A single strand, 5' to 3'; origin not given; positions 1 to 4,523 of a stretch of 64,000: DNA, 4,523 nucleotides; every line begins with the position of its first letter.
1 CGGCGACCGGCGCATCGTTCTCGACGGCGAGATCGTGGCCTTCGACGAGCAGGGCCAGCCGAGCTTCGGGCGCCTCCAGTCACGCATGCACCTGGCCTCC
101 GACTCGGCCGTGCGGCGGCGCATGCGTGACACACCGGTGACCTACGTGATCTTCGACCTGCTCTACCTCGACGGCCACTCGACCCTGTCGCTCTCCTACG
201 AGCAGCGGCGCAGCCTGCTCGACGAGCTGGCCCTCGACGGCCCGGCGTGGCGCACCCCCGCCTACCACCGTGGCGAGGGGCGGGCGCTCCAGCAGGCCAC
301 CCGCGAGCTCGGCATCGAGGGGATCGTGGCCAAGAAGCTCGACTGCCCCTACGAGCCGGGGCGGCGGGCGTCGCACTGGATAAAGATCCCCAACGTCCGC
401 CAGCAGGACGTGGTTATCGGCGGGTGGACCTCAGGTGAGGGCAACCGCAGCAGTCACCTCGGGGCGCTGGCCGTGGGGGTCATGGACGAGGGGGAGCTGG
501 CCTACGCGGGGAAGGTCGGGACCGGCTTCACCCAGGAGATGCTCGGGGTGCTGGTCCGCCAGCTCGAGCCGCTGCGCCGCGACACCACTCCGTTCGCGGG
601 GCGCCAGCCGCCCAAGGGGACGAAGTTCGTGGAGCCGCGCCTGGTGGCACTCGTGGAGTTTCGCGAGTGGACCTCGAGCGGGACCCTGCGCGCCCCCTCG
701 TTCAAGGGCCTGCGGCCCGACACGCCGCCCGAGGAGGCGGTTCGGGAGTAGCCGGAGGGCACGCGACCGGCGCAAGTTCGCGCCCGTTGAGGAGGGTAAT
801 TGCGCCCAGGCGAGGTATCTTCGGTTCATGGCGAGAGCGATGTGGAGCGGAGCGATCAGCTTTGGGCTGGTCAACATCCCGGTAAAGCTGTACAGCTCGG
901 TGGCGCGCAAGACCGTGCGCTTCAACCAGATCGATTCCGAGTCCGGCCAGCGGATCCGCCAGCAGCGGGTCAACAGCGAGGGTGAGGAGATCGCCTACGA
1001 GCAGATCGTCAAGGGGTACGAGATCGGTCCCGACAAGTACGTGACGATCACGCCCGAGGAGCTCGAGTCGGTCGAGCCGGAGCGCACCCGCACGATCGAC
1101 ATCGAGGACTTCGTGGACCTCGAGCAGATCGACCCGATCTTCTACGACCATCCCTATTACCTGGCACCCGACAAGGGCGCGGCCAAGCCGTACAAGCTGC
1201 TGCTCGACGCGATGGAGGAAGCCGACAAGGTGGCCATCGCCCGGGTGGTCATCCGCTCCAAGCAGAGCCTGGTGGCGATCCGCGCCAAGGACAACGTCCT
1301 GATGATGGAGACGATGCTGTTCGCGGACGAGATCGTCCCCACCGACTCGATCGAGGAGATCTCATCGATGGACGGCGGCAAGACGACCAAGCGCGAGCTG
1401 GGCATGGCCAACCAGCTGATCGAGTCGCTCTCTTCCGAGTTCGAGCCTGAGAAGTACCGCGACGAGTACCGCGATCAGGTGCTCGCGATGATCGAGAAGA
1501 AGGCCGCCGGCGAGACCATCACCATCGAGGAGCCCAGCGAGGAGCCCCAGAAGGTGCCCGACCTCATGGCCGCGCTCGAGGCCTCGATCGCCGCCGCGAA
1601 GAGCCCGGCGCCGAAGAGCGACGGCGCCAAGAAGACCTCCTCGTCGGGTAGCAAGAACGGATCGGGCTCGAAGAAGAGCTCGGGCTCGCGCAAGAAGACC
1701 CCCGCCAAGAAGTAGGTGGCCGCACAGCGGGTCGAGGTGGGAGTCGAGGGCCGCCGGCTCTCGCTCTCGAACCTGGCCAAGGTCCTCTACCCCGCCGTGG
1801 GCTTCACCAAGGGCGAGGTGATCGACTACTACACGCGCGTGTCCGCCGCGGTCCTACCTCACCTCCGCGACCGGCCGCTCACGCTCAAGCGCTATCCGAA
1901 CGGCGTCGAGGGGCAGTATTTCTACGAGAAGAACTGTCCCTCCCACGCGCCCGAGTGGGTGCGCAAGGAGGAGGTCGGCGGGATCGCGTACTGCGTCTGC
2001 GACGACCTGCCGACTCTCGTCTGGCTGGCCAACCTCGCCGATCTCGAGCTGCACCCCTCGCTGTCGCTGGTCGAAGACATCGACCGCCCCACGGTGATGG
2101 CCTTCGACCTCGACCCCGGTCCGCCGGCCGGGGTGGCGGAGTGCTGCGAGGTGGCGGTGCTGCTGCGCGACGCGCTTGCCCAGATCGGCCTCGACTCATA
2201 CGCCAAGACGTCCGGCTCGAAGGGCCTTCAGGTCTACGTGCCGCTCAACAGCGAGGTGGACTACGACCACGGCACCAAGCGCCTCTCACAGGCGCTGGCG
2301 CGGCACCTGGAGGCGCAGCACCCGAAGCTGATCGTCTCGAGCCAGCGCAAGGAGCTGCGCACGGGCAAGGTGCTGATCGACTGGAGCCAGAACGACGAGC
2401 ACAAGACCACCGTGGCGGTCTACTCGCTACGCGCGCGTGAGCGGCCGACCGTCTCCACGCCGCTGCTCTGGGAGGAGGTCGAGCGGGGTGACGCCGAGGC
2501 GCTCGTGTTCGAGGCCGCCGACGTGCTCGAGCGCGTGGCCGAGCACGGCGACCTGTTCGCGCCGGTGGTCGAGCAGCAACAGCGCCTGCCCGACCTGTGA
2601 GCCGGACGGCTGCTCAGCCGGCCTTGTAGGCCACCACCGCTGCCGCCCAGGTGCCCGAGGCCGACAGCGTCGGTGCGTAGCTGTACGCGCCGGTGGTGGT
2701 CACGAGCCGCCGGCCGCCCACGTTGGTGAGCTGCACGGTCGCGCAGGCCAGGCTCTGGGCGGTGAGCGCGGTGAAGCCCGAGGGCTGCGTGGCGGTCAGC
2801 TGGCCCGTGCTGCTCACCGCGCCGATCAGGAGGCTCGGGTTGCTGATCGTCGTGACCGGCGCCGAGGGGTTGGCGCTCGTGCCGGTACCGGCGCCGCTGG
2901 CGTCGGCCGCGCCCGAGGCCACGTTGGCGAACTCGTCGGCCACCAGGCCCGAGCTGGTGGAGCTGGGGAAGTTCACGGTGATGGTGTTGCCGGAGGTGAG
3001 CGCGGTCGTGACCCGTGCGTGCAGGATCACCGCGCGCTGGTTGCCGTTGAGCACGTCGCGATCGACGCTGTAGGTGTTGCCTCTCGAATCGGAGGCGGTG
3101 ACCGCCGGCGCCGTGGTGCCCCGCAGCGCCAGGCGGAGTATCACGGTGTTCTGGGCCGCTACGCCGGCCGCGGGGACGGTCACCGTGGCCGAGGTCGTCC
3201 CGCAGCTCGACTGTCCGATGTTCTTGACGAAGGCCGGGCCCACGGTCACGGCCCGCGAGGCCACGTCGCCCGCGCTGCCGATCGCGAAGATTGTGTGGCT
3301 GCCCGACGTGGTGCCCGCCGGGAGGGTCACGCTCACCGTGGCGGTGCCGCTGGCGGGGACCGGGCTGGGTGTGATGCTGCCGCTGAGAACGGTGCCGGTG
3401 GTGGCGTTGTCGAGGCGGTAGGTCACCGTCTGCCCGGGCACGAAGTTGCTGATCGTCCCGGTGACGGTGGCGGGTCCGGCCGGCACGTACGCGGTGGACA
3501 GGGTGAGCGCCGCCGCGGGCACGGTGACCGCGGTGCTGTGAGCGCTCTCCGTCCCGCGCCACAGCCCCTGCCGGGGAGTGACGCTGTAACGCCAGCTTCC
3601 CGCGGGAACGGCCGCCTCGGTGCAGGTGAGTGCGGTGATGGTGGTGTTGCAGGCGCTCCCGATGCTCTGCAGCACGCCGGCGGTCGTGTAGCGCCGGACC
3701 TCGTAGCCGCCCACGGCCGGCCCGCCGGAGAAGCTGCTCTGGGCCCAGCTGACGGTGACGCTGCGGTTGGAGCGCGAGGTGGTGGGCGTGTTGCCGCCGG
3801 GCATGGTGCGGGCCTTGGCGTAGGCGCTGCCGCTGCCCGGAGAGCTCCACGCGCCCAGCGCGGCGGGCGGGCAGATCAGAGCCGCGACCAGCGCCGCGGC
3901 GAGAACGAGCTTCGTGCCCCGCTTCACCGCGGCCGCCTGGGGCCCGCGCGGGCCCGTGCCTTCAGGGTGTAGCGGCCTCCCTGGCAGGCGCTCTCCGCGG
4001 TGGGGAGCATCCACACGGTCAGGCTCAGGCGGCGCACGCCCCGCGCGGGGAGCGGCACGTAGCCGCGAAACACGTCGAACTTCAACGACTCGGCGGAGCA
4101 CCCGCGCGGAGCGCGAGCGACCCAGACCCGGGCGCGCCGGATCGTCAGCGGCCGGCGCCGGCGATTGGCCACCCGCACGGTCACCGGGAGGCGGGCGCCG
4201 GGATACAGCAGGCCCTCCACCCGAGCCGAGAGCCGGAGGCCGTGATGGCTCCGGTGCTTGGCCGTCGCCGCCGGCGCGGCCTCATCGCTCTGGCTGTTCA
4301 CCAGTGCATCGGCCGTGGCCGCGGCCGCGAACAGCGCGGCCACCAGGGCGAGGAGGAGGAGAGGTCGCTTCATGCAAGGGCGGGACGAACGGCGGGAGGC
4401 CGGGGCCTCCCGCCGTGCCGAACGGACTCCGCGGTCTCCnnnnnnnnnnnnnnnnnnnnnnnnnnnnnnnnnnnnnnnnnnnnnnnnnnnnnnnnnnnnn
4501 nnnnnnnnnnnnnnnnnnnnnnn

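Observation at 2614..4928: Three-gene operon of secreted proteins sharing a post-signal-peptide motif and a two-cysteine module: candidate uncharacterised surface fibre/adhesin system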

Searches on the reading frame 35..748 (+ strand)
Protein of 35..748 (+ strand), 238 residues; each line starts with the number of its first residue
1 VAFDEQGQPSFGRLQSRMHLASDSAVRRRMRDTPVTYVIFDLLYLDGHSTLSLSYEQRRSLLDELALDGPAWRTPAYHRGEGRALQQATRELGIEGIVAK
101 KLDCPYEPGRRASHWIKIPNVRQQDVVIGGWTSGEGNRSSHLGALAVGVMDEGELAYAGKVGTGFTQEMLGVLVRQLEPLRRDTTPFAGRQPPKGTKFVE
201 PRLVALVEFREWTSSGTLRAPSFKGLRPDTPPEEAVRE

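Call 84: search_protein_families(library=pfam, proteins=[window:35-748:+], max_evalue=0.00001)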
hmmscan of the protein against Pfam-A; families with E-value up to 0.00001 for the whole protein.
window:35-748:+ (238 aa): 2 families
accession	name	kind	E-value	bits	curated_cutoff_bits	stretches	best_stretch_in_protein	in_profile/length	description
PF04679.21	DNA_ligase_A_C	-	5.4e-28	97.7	27.5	1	139-229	2-93/94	ATP dependent DNA ligase C terminal region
PF01068.26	DNA_ligase_A_M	-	6.1e-17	62.4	26.2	1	5-118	85-203/204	ATP dependent DNA ligase domain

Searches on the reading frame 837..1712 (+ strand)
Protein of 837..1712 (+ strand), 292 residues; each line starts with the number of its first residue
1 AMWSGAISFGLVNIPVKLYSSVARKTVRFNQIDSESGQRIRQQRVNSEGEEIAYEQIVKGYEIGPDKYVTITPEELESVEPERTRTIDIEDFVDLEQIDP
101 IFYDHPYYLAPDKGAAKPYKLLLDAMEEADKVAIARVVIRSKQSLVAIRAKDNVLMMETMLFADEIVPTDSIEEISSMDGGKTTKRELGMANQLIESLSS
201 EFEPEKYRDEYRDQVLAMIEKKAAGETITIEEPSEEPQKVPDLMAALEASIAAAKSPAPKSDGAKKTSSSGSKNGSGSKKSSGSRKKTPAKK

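Call 84: search_protein_families(library=pfam, proteins=[window:837-1712:+], max_evalue=0.00001)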
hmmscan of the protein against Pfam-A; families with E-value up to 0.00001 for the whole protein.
window:837-1712:+ (292 aa): 1 family
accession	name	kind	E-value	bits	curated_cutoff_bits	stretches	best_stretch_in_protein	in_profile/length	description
PF02735.22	Ku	-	1.7e-53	181.8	25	1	8-169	1-175/190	Ku70/Ku80 beta-barrel domain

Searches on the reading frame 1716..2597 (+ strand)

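Call 84: search_protein_families(library=pfam, proteins=[window:1716-2597:+], max_evalue=0.00001)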
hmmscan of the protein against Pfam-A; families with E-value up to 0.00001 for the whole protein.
window:1716-2597:+ (294 aa): 1 family
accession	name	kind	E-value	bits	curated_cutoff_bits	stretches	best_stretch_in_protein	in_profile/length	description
PF21686.3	LigD_Prim-Pol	-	4.3e-89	298.9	27.4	1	31-281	1-254/254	LigD, primase-polymerase domain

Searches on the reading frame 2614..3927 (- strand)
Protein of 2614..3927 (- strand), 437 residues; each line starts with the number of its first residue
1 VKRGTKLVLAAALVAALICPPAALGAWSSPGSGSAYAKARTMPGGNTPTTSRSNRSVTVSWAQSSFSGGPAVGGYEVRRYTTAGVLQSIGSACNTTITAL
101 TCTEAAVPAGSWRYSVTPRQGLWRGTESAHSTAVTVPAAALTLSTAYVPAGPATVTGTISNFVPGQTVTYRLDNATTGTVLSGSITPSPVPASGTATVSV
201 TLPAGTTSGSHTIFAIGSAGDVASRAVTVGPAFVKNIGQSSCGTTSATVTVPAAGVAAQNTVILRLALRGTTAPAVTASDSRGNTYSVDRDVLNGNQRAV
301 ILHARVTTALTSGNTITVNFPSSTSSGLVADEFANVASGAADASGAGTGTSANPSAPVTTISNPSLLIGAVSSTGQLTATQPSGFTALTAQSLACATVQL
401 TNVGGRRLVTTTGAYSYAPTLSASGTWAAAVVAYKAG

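Call 7: search_protein_families(library=pfam, proteins=[window:2614-3927:-], max_evalue=1)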
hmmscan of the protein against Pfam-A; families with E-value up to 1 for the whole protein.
window:2614-3927:- (437 aa): 0 families

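Call 8: search_protein_families(library=ncbifam, proteins=[window:2614-3927:-], max_evalue=1)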
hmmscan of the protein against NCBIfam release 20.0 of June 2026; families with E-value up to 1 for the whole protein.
window:2614-3927:- (437 aa): 0 families

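Call 45: find_homologous_proteins(query=window:2617-3927:-, max_evalue=0.001)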
Query window:2617-3927:- (437 aa): 222 proteins with E <= 0.001 among 8000 candidates; the best 120 are listed.
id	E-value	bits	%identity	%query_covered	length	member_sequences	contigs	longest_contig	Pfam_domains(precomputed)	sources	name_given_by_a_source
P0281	1.0e-258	876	99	100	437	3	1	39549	-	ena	-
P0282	5.9e-212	722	85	91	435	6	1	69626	-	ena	-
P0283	3.0e-204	697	81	100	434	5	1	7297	-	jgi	jgi:hypothetical protein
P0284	1.1e-180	619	72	100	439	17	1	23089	-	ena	-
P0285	7.3e-174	597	71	98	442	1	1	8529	-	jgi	jgi:hypothetical protein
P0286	6.1e-173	594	70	100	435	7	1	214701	-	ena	-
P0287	1.3e-161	556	71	91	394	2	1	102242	-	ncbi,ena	-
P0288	1.8e-155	536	64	100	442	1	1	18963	-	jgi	jgi:hypothetical protein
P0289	1.4e-154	533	68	91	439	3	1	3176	-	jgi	jgi:hypothetical protein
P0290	6.2e-153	528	64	97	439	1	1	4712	-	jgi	jgi:hypothetical protein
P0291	2.3e-148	513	62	100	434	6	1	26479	-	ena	-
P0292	9.3e-148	511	65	93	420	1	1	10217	-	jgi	jgi:hypothetical protein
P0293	1.7e-147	510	62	100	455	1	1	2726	-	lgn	-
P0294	1.0e-146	507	62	96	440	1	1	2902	-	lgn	-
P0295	5.5e-141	488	84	70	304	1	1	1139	-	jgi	jgi:hypothetical protein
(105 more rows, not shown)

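Call 48: search_protein_families(library=pfam, alignment_id=A3, max_evalue=0.001)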
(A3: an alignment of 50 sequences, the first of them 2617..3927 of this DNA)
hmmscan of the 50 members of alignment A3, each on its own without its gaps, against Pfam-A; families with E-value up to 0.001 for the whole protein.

A. member 1, window:2617-3927:- (437 aa): 0 families

B. families by the number of members that match (of 50 scanned): 7 families
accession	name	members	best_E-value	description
PF24517.2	CBM96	3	2.4e-32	Carbohydrate-binding module family 96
PF00041.27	fn3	3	1.4e-07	Fibronectin type III domain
PF24299.1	DUF7483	2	1.3e-18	Domain of unknown function (DUF7483)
PF13385.13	Laminin_G_3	1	9.2e-25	Concanavalin A-like lectin/glucanases superfamily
PF19077.6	Big_13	1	1.8e-05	Bacterial Ig-like domain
PF00229.24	TNF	1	7.7e-05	TNF(Tumour Necrosis Factor) family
PF25523.1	Ig_RIMBP2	1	0.0005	RIMBP2-like, immunoglobulin-like domain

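Call 58: predict_structure(alignment_id=A3)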
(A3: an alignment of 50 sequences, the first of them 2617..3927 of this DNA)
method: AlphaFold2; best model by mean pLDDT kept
length: 437 residues; sequences in the alignment: 50
mean_pLDDT: 90.6   pTM: 0.73
mean pLDDT of the five models: 90.6, 90.4, 89.3, 88.8, 87.5
residues with pLDDT >= 90: 344; 70-90: 55; 50-70: 20; < 50: 18
segments of 3 or more residues with pLDDT < 50: 1-5, 21-32
pLDDT, mean of each block of 10 residues (from residue 1): 47 55 46 60 96 95 93 96 95 89 96 97 96 98 89 93 97 97 97 97 87 97 94 91 95 94 96 87 97 96 97 97 95 90 97 98 93 96 93 91 94 96 98 92
secondary structure, 60 per line:
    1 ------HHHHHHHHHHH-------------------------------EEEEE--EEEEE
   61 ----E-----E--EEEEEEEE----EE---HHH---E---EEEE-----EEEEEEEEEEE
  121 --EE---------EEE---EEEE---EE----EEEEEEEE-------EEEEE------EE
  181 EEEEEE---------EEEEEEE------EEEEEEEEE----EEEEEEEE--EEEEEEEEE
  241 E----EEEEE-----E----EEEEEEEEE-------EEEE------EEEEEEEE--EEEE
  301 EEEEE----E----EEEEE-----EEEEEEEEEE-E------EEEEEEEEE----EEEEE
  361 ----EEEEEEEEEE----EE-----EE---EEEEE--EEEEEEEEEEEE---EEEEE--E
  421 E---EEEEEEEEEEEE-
elements in order: H7-17 E49-53 E56-60 E74-81 E101-104 E110-120 E134-136 E140-143 E153-160 E168-172 E179-186 E196-202 E209-217 E222-229 E232-241 E246-250 E261-269 E277-280 E287-294 E297-305 E315-319 E325-334 E343-351 E356-360 E365-374 E391-395 E398-409 E413-417 E425-436

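Call 61: fold_search(model_id=the predicted structure, library=pdb)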
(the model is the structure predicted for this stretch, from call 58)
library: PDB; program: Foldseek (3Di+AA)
matches with E <= 10: 1769; with E <= 0.001: 150
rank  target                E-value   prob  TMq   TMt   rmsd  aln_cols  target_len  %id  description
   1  7mrk_D                8.3e-07  1.00  0.22  0.30  11.7       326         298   12  Chicken CNTN4 APP complex (released 2022-01-05)
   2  7mqy                  8.7e-07  1.00  0.22  0.25  18.5       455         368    8  Zebrafish CNTN4 APLP2 complex (released 2022-01-05)
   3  5e7l                  9.1e-07  1.00  0.22  0.30  12.7       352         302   11  Crystal structure of mouse CNTN2 FN1-FN3 domains (released 2016-08-31)
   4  5e4s                  1.0e-06  1.00  0.22  0.30  12.5       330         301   10  Crystal structure of mouse CNTN4 FN1-FN3 domains (released 2016-08-31)
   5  7mrs_A                1.2e-06  1.00  0.20  0.28  11.9       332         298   11  Zebrafish CNTN4 APPb complex (released 2022-01-05)
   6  7mro                  1.3e-06  1.00  0.21  0.29  12.3       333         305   10  Zebrafish CNTN4 FN1-FN3 domains (released 2022-01-05)
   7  7mrm_A                1.8e-06  1.00  0.24  0.28  17.8       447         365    9  Chicken CNTN3 APP complex (released 2022-01-05)
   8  7mrq                  1.9e-06  1.00  0.24  0.30  10.3       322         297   11  Chicken CNTN4 FN1-FN3 domains with T751A, V752A, Y781A, E786A mutations (released 2022-01-05)
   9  5e53_B                1.9e-06  1.00  0.22  0.29  11.6       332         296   10  Crystal structure of chicken CNTN1 FN1-FN3 domains (released 2016-08-31)
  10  5e55_A                2.2e-06  1.00  0.21  0.28  14.7       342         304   10  Crystal structure of mouse CNTN6 FN1-FN3 domains (released 2016-08-31)
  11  8k53_A                2.2e-06  1.00  0.19  0.13  26.5       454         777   12  Structure of the Dimeric Human CNTN2 Ig 1-6-FNIII 1-2 Domain in an Asymmetric State (released 2023-12-06)
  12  6iaa_A                2.3e-06  1.00  0.20  0.11  19.4       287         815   16  hRobo2 ectodomain (released 2019-03-13)
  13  8g4l_ao               2.8e-06  1.00  0.20  0.16  28.1       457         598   13  Cryo-EM structure of the human cardiac myosin filament (released 2023-11-01)
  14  7mrm_B                3.5e-06  1.00  0.24  0.28  17.6       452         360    8  Chicken CNTN3 APP complex (released 2022-01-05)
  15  5e55_B                4.2e-06  1.00  0.21  0.28  14.9       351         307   10  Crystal structure of mouse CNTN6 FN1-FN3 domains (released 2016-08-31)
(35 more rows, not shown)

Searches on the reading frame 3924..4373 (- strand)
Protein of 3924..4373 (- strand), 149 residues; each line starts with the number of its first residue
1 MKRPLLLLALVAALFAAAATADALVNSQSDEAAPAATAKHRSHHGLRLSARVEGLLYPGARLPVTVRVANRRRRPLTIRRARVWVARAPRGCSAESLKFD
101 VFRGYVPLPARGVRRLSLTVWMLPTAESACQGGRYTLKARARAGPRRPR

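Call 7: search_protein_families(library=pfam, proteins=[window:3924-4373:-], max_evalue=1)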
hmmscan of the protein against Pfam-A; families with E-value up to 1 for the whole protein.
window:3924-4373:- (149 aa): 1 family
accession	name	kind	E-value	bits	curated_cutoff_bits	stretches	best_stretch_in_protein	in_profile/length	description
PF19516.4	DUF6049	-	0.06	12.4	30.1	1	6-83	8-83/708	Family of unknown function (DUF6049)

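Call 8: search_protein_families(library=ncbifam, proteins=[window:3924-4373:-], max_evalue=1)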
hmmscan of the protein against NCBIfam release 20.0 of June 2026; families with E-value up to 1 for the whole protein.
window:3924-4373:- (149 aa): 1 family
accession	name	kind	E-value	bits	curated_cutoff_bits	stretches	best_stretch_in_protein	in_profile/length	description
TIGR04361.1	TrbK_Ti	equivalog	0.026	14.9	50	1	4-43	2-41/64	entry exclusion protein TrbK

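Call 21: find_homologous_proteins(query=window:3927-4373:-, max_evalue=0.001)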
Query window:3927-4373:- (149 aa): 10 proteins with E <= 0.001 among 2272 candidates.
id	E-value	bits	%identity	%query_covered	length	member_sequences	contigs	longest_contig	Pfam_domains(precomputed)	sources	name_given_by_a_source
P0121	1.3e-87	309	100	100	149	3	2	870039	-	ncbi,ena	-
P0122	1.1e-73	264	86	93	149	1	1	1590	-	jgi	jgi:hypothetical protein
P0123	1.2e-73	264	87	100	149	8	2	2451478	-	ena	-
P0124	2.6e-68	246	85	86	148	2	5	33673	-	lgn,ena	-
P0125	2.8e-64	233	77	93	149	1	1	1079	-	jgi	jgi:hypothetical protein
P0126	1.8e-63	231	77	93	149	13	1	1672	-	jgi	jgi:hypothetical protein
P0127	5.2e-60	219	78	99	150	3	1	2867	-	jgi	jgi:hypothetical protein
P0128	1.2e-56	209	72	93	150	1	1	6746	-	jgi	jgi:hypothetical protein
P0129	1.6e-50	189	68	78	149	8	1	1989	-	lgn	-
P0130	1.7e-49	185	69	73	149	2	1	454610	-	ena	-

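Call 72: find_encoding_contigs(protein=P0121, flank=3000, max_places=3)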
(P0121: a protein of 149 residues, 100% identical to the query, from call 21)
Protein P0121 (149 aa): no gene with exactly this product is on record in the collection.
